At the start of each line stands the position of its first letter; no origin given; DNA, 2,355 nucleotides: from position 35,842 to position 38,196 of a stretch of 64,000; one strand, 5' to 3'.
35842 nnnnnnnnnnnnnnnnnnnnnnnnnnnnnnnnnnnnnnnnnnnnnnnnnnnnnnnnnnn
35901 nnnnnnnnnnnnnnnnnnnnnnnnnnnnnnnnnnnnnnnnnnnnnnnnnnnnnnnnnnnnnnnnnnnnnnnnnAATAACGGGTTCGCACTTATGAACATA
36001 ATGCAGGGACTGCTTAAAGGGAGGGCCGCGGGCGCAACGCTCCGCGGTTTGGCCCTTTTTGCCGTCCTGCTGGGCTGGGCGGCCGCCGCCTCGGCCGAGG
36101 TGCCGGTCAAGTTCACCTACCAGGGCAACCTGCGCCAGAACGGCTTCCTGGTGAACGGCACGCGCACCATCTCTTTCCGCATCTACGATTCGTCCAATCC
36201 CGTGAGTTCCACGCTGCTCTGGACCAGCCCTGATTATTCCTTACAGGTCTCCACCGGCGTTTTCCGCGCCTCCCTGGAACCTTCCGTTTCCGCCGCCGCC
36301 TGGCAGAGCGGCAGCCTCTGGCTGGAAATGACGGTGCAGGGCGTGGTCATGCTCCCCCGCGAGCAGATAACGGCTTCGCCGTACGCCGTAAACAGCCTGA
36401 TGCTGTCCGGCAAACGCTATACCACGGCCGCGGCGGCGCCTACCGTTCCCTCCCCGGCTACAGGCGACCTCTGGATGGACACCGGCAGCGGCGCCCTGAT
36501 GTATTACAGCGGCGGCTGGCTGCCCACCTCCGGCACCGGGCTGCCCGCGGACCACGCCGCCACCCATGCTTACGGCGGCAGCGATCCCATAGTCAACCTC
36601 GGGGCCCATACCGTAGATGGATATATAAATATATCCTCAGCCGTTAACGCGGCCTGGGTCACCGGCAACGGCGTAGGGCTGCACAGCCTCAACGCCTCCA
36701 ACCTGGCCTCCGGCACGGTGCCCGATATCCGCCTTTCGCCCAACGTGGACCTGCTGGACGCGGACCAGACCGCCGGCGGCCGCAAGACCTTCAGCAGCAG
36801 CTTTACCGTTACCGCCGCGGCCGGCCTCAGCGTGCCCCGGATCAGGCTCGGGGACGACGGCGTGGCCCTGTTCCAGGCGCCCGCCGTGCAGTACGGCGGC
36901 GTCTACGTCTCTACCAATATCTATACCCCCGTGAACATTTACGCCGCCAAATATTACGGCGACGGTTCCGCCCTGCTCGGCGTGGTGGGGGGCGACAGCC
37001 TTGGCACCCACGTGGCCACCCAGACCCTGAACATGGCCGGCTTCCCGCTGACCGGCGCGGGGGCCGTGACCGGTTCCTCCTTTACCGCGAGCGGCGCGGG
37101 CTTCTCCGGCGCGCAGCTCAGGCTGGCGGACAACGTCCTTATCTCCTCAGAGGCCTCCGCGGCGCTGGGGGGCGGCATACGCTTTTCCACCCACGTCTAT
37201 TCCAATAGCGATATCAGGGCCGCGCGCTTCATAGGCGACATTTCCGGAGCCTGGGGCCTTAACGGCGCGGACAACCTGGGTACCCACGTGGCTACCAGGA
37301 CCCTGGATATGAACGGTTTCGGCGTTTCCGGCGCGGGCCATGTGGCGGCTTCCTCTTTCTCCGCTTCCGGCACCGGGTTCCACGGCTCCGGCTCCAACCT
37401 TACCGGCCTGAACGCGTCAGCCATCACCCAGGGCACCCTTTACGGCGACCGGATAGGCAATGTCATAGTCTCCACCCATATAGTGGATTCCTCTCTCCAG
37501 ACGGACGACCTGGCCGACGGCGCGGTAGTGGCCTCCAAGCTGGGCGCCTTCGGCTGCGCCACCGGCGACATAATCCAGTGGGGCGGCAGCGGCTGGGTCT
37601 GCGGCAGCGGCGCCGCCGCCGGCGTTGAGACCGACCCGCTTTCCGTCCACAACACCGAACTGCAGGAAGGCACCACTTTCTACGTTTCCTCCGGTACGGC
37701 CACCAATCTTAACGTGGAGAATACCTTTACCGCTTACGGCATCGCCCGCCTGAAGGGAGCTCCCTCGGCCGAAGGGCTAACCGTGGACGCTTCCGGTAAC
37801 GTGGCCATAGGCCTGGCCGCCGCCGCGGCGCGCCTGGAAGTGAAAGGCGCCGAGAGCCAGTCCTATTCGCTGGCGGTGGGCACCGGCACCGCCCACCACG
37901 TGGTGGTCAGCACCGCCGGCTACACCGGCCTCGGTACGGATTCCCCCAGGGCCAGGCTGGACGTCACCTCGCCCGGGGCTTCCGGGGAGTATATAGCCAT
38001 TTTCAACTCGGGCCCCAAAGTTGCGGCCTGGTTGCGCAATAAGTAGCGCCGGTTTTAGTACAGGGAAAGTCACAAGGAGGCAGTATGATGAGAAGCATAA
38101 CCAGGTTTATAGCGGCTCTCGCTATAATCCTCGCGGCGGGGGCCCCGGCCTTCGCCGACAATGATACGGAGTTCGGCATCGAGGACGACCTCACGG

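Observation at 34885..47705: Co-directional cluster of six secreted repeat proteins feeding into the giant gene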

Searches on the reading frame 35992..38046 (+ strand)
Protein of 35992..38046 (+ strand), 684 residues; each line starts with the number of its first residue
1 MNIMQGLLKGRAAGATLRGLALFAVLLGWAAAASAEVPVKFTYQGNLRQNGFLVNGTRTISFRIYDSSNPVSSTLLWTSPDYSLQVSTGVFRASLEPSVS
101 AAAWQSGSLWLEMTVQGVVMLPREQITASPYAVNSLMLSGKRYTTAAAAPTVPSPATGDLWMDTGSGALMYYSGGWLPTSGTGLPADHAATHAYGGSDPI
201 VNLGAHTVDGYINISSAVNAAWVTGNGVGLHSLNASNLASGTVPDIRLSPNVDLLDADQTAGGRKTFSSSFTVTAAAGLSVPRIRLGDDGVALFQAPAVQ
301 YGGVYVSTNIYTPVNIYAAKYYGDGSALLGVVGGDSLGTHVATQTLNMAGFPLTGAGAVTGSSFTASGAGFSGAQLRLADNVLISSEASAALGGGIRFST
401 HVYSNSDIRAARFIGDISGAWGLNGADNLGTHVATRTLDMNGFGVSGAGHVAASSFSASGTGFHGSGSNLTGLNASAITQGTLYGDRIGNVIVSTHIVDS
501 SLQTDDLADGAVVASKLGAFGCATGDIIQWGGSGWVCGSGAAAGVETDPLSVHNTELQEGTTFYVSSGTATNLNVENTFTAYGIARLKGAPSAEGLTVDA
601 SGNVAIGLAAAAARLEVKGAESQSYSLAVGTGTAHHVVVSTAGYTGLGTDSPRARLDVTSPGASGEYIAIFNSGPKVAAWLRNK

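Call 6: search_protein_families(library=pfam, proteins=[window:35992-38046:+], max_evalue=1)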
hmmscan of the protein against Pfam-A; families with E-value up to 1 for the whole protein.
window:35992-38046:+ (684 aa): 1 family
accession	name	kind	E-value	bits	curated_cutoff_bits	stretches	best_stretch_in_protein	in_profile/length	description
PF06598.16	Chlorovi_GP_rpt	-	0.051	14.1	27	0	463-492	2-29/34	Chlorovirus glycoprotein repeat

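Call 8: search_protein_families(library=ncbifam, proteins=[window:35992-38046:+], max_evalue=1)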
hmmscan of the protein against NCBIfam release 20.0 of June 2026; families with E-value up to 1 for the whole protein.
window:35992-38046:+ (684 aa): 0 families

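Call 9: search_protein_families(library=phrogs, proteins=[window:35992-38046:+], max_evalue=0.1)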
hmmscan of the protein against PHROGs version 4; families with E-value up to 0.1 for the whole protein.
window:35992-38046:+ (684 aa): 0 families

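Call 55: search_dna_similar(query=window:35992-38046:+, collection=phages, mode=protein, max_rows=12)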
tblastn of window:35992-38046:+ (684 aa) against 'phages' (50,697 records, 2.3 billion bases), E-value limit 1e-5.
No match.

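Call 71: search_solved_structures(query=window:35992-38043:+, max_evalue=1)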
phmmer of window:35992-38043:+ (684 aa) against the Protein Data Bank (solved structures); distinct sequences matched with E-value up to 1: 1.
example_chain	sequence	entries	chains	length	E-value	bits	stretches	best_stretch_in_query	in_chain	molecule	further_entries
3hn5_A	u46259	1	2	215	0.13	13.8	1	187-284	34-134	Putative exported protein BF0290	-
